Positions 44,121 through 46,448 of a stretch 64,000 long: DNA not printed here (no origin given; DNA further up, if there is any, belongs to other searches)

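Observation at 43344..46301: Three tandem Asp-less receiver-like paralogs, the last fused to MTHFR and a MetV-type zinc-ribbon domain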

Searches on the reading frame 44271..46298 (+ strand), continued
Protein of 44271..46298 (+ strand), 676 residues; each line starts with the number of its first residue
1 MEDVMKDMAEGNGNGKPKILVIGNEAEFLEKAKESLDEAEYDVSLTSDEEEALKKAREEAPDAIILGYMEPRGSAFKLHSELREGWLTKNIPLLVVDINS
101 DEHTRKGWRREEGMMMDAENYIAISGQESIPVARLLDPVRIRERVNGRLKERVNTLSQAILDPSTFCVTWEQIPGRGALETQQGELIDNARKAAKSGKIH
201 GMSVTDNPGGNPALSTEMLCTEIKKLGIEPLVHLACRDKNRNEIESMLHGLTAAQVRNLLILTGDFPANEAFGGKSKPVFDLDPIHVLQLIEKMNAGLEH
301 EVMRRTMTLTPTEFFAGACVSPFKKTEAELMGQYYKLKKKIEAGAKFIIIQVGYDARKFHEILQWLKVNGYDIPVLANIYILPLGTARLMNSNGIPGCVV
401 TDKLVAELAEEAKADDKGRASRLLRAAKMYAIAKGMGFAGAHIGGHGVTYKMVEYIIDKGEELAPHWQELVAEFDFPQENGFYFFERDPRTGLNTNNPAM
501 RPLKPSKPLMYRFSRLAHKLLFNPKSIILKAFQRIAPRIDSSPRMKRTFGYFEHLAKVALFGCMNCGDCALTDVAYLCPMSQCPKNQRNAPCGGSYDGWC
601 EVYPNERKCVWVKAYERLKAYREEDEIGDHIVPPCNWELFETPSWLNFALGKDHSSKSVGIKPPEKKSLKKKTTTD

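Call 11: find_related_loci(query=window:44271-46298:+, collection=genome_contigs, flank=8000)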
Query window:44271-46298:+ (676 aa) in genome_contigs; peptide patterns used: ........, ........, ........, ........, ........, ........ (x = any residue, [..] = any of these).
71 stretches matched a pattern; 56 encode a relative of the query (tblastn E <= 1e-3); 55 distinct loci.
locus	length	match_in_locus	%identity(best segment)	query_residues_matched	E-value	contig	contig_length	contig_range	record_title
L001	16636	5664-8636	71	8-666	0e+0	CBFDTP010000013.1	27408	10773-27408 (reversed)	MAG TPA_asm: uncultured Dehalococcoidia bacterium isolate SRR6823440_metabat2_48 genome assembly, contig: ERZ650341.756,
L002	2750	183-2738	70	8-666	0e+0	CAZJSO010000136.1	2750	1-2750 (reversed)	MAG TPA_asm: uncultured Dehalococcoidia bacterium isolate binchicken_co349_18 genome assembly, contig: NODE_18288_length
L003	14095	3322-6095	66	18-672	0e+0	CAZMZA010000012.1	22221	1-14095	MAG TPA_asm: uncultured Dehalococcoidales bacterium isolate SRP323688_co1_27 genome assembly, contig: NODE_3970_length_2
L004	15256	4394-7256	66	8-669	0e+0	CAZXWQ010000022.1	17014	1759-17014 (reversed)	MAG TPA_asm: uncultured Dehalococcoidales bacterium isolate SRP068000_co2_10 genome assembly, contig: NODE_2834_length_1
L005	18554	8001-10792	65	16-674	0e+0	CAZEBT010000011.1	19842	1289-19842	MAG TPA_asm: uncultured Dehalococcoidales bacterium isolate binchicken_co100_414 genome assembly, contig: NODE_4193_leng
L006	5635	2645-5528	64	12-669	0e+0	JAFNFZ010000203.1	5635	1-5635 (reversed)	MAG: Chloroflexota bacterium isolate bin_27 PROKKA_contig000203, whole genome shotgun sequence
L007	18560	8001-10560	63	1-662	0e+0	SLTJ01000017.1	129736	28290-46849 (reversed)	MAG: Clostridia bacterium isolate 1MN72D_59_214 NODE_25_length_129749_cov_124_186, whole genome shotgun sequence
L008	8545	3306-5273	65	8-665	0e+0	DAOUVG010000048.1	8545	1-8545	MAG TPA_asm: Dehalococcoidales bacterium isolate CSMAG_843 CSMAG_843_k141_2012184_length_8545_cov_8.0000, whole genome s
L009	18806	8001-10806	62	8-668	0e+0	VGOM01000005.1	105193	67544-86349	MAG: Chloroflexi bacterium isolate M_DeepCast_400m_m2_020 M_DeepCast_400m_m2_020_Ga0194112_10000110, whole genome shotgu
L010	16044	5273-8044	64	18-673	0e+0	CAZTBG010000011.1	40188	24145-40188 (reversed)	MAG TPA_asm: uncultured Dehalococcoidales bacterium isolate SRP214966_co4_511 genome assembly, contig: NODE_613_length_4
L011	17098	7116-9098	67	6-668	0e+0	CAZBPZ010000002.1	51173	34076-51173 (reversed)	MAG TPA_asm: uncultured Dehalococcoidales bacterium isolate binchicken_co184_600 genome assembly, contig: NODE_769_lengt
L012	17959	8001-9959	62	12-665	0e+0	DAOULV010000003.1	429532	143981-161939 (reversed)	MAG TPA_asm: Dehalococcoidales bacterium isolate W31_56 k127_8924, whole genome shotgun sequence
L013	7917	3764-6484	63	18-662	0e+0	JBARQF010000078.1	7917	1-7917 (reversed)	MAG: Dehalococcoidales bacterium isolate MFD13432_ilm_asm_bin21 k127_354045, whole genome shotgun sequence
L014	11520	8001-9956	63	14-667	0e+0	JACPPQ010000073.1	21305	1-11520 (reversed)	MAG: Chloroflexi bacterium isolate NC_groundwater_631_Ag_B-0.1um_52_39 B_1_S1_Biohub_coassembly_k141_2321811, whole geno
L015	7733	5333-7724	62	6-664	0e+0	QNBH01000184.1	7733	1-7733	MAG: Spirochaetes bacterium isolate B32_G16 B32_Guay16_scaffold_08493, whole genome shotgun sequence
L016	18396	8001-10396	63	13-671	0e+0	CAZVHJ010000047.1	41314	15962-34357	MAG TPA_asm: uncultured Spirochaetaceae bacterium isolate binchicken_co178_254 genome assembly, contig: NODE_1505_length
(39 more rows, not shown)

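Call 18: search_protein_families(library=pfam, proteins=[L005:2310-4088:+, L005:4257-5069:+, L005:5316-6935:+, L005:6914-7300:+, L005:7355-7801:+, L005:10073-10957:+, L005:11450-12598:+, L016:7058-7957:+, L016:7998-8384:+, L016:10439-11926:-], max_evalue=0.001)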
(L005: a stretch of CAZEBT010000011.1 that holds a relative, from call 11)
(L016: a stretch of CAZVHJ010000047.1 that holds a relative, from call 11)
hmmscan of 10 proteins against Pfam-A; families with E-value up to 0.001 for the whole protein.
L005:2310-4088:+ (593 aa): 2 families
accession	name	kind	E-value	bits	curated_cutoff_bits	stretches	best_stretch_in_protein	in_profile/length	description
PF00501.34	AMP-binding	-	4.8e-69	233.4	29.9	1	45-439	8-384/384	AMP-binding enzyme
PF13193.12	AMP-binding_C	-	5.5e-14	53.3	24.5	1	490-570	2-76/76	AMP-binding enzyme C-terminal domain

L005:4257-5069:+ (271 aa): 2 families
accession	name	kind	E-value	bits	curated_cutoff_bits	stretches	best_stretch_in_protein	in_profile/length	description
PF00378.25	ECH_1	-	4.4e-50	170.8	27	1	10-270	2-250/251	Enoyl-CoA hydratase/isomerase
PF16113.10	ECH_2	-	1e-27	98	27.2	1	14-224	1-202/335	Enoyl-CoA hydratase/isomerase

L005:5316-6935:+ (540 aa): 4 families
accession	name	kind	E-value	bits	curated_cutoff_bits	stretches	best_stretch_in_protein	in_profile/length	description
PF02518.31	HATPase_c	-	3.3e-30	105.2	26.4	1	263-371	3-109/111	Histidine kinase-, DNA gyrase B-, and HSP90-like ATPase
PF00072.30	Response_reg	-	2.2e-27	95.9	30.2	1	392-511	1-111/111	Response regulator receiver domain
PF00027.35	cNMP_binding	-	5.9e-10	39.4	27.5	1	33-121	2-86/89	Cyclic nucleotide-binding domain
PF00512.31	HisKA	-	4.1e-07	30.4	26.9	1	153-212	5-61/66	His Kinase A (phospho-acceptor) domain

L005:6914-7300:+ (129 aa): 1 family
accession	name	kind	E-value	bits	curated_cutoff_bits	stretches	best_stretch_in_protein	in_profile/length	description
PF00072.30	Response_reg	-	1.4e-26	93.3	30.2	1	7-123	1-110/111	Response regulator receiver domain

L005:7355-7801:+ (149 aa): 6 families
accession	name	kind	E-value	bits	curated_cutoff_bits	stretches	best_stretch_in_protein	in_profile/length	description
PF00583.31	Acetyltransf_1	-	2.4e-15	57.3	20.7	1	36-130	26-116/116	Acetyltransferase (GNAT) family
PF13508.13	Acetyltransf_7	-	1.1e-10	42.2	27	1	46-131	5-83/84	Acetyltransferase (GNAT) domain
PF13673.13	Acetyltransf_10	-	6.1e-08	33.1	23.6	1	72-134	50-111/128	Acetyltransferase (GNAT) domain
PF08445.16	FR47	-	1.1e-07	32.2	22.1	1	72-133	20-80/86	FR47-like protein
PF14542.12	Acetyltransf_CG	-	0.00016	22.2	30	1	72-107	23-58/80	GCN5-related N-acetyl-transferase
PF13527.13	Acetyltransf_9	-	0.00016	22.1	25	1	71-107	70-106/127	Acetyltransferase (GNAT) domain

L005:10073-10957:+ (295 aa): 1 family
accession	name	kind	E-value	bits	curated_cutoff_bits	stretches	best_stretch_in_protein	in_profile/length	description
PF02219.23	MTHFR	-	3.6e-23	82.8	24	1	5-287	4-285/287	Methylenetetrahydrofolate reductase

L005:11450-12598:+ (383 aa): 1 family
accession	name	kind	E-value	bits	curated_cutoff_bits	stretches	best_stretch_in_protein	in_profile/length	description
PF07690.21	MFS_1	-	1.9e-61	208.3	33.4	2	5-302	2-305/347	Major Facilitator Superfamily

L016:7058-7957:+ (300 aa): 1 family
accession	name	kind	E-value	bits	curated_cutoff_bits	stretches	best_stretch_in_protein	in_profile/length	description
PF02219.23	MTHFR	-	6.5e-26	91.8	24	1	5-286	4-283/287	Methylenetetrahydrofolate reductase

L016:7998-8384:+ (129 aa): 1 family
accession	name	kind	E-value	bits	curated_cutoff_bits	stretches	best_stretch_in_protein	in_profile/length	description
PF00072.30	Response_reg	-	1.2e-24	87.1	30.2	1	7-123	1-110/111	Response regulator receiver domain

L016:10439-11926:- (495 aa): 8 families
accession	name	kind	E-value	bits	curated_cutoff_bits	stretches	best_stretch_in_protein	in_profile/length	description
PF00072.30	Response_reg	-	3.2e-30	105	30.2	1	10-119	1-110/111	Response regulator receiver domain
PF02518.31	HATPase_c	-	1.3e-29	103.3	26.4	1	385-494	2-109/111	Histidine kinase-, DNA gyrase B-, and HSP90-like ATPase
PF00512.31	HisKA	-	3.2e-11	43.6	26.9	1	270-337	2-66/66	His Kinase A (phospho-acceptor) domain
PF00989.32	PAS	-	9.6e-09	35.7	22.6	1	152-260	2-113/113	PAS fold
PF13188.13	PAS_8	-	1.8e-07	31.2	21.8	1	152-196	2-43/65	PAS domain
PF08448.16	PAS_4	-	2.2e-07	31.5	23.1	1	158-264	2-109/110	PAS fold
PF13581.12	HATPase_c_2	-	4.2e-06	27.2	27.4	1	394-477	37-113/127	Histidine kinase-like ATPase domain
PF12860.13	PAS_7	-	0.00079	20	27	0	157-265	1-112/115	PAS fold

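Call 35: search_solved_structures(query=A3, max_evalue=0.001, show_alignments=3)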
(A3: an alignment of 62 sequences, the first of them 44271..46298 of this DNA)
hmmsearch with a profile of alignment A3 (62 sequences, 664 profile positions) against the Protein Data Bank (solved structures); distinct sequences matched with E-value up to 0.001: 48.
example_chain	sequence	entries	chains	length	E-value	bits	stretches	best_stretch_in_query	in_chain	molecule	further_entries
1mvo_A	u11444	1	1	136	1.2e-09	40.3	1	7-113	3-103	PhoP response regulator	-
12aw_A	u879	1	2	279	8.4e-09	37.6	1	9-92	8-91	HYBRID TWO-COMPONENT SYSTEM PROTEIN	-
1zes_A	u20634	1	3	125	2.2e-08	36.2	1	8-116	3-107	Phosphate regulon transcriptional regulatory protein phoB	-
1b00_A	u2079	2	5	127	2.3e-08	36.1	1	8-116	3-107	PHOSPHATE REGULON TRANSCRIPTIONAL REGULATORY PROTEIN PHOB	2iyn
2jb9_A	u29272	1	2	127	2.7e-08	35.9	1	8-116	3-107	PHOSPHATE REGULON TRANSCRIPTIONAL REGULATORY PROTEIN PHOB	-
6fnu_A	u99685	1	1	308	4.7e-08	35.1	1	192-389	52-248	Methylenetetrahydrofolate reductase 1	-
1v93_A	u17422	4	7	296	4.7e-08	35.1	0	211-260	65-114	5,10-Methylenetetrahydrofolate reductase | Methylenetetrahydrofolate reductase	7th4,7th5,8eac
3apt_A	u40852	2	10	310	5.5e-08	34.9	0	211-260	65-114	Methylenetetrahydrofolate reductase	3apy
2jba_A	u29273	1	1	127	6.1e-08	34.7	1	8-94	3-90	PHOSPHATE REGULON TRANSCRIPTIONAL REGULATORY PROTEIN PHOB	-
2jba_B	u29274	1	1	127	1.1e-07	33.9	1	8-94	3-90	PHOSPHATE REGULON TRANSCRIPTIONAL REGULATORY PROTEIN PHOB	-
9ji3_J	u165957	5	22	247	2.1e-07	32.9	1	4-78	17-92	DNA-binding response regulator | Possible two component system response transcriptional positive regulator PhoP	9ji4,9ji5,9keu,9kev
3r0j_A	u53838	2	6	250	2.2e-07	32.9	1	4-78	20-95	POSSIBLE TWO COMPONENT SYSTEM RESPONSE TRANSCRIPTIONAL POSITIVE REGULATOR PHOP | Response regulator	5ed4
9g85_A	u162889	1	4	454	4.7e-07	31.8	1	8-88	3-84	Response regulator PleD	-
2wb4_A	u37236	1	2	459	4.8e-07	31.8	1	8-88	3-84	DIGUANYLATE CYCLASE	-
9g86_A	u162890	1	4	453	5.8e-07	31.5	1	8-88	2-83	Response regulator PleD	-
8uy1_D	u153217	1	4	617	4.7e-06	28.5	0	326-398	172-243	Methylenetetrahydrofolate reductase-like protein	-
6fcx_A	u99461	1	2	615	2.1e-05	26.3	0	192-256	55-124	Methylenetetrahydrofolate reductase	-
8qa4_A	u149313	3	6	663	2.6e-05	26.1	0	192-256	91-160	Methylenetetrahydrofolate reductase (NADPH)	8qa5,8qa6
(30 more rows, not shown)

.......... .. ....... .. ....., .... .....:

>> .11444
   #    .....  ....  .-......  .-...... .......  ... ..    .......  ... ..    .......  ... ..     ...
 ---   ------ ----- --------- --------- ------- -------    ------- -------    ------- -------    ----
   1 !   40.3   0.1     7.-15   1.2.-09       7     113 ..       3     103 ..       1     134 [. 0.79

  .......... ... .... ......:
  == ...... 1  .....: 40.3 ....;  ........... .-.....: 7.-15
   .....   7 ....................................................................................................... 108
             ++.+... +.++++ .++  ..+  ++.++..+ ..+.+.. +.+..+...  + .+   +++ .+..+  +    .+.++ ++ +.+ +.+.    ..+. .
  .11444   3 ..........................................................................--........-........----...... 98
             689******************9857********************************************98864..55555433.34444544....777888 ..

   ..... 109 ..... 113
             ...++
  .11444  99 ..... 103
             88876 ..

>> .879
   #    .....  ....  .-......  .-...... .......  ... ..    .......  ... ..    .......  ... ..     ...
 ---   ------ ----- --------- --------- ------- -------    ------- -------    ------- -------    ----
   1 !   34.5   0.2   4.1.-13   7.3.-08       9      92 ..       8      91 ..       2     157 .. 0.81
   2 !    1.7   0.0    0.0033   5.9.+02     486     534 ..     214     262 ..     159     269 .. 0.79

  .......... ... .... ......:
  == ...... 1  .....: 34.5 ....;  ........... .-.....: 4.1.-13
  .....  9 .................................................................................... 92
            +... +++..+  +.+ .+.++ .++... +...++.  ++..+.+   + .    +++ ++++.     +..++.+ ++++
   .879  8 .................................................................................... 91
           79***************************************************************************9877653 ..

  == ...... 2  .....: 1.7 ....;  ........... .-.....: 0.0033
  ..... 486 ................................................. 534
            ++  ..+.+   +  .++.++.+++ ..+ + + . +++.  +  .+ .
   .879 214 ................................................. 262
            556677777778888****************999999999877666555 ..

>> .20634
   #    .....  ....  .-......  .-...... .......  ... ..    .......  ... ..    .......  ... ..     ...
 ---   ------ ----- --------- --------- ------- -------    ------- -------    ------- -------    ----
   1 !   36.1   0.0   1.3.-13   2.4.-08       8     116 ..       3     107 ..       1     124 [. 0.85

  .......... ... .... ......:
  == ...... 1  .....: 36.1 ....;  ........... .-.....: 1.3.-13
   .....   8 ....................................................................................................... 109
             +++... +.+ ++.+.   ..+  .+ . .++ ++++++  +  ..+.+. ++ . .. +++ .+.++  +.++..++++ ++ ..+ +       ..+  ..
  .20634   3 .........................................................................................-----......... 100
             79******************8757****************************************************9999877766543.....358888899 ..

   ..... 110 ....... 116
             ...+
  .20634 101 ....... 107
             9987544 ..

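Call 36: predict_structure(alignment_id=A3)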
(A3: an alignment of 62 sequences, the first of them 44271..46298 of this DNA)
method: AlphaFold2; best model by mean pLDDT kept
length: 676 residues; sequences in the alignment: 62
mean_pLDDT: 76.3   pTM: 0.79
mean pLDDT of the five models: 76.3, 74.7, 74.2, 72.8, 70.4
residues with pLDDT >= 90: 187; 70-90: 304; 50-70: 83; < 50: 102
segments of 3 or more residues with pLDDT < 50: 1-14, 125-136, 208-211, 264-282, 394-397, 565-568, 577-608, 668-676
pLDDT, mean of each block of 10 residues (from residue 1): 28 66 85 79 89 89 86 85 83 75 62 59 48 50 74 88 95 68 80 90 68 69 87 75 83 89 47 33 75 85 78 91 84 88 93 89 96 95 83 59 89 91 96 97 88 97 97 85 93 95 84 78 85 91 90 77 51 48 38 30 45 80 81 59 82 76 65 39
secondary structure, 60 per line:
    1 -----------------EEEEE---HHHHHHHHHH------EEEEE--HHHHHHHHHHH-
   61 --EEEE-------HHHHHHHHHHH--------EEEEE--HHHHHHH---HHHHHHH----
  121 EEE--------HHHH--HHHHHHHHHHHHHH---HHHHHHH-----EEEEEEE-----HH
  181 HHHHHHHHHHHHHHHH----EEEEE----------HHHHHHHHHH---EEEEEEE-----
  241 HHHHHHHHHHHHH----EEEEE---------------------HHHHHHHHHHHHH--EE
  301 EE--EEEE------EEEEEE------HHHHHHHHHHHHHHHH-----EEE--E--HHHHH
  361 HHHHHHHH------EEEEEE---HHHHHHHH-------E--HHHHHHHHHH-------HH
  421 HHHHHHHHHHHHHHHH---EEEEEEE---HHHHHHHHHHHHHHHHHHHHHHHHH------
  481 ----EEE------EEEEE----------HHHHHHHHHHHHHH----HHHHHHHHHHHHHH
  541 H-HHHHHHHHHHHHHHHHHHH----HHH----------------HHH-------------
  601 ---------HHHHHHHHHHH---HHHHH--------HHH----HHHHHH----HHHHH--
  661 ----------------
elements in order (helices of 4 or more, strands of 3 or more residues): E18-22 H26-35 E42-46 H49-59 E63-66 H74-84 E93-97 H100-106 H110-116 E121-123 H132-135 H138-151 H155-161 E167-173 H179-196 E201-205 H216-225 E229-235 H241-253 E258-262 H284-296 E299-302 E305-308 E315-320 H327-342 E348-350 H356-368 E375-380 H384-391 H402-411 H419-436 E440-446 H450-474 E485-487 E494-498 H509-522 H527-541 H543-561 H610-620 H624-628 H644-649 H654-658
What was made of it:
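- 45900..46184 (+): P3 residues 544-638: MetV-like Cys-rich domain (PF12225 MTHFR_C/DUF5981). Low pLDDT at 565-608, which would be expected for a metal-cluster site modelled without its metal (call 36).
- A shared alpha4-beta5-alpha5 dimer surface is therefore not guaranteed, and alpha5 of the fused module is modelled with low confidence (call 36).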
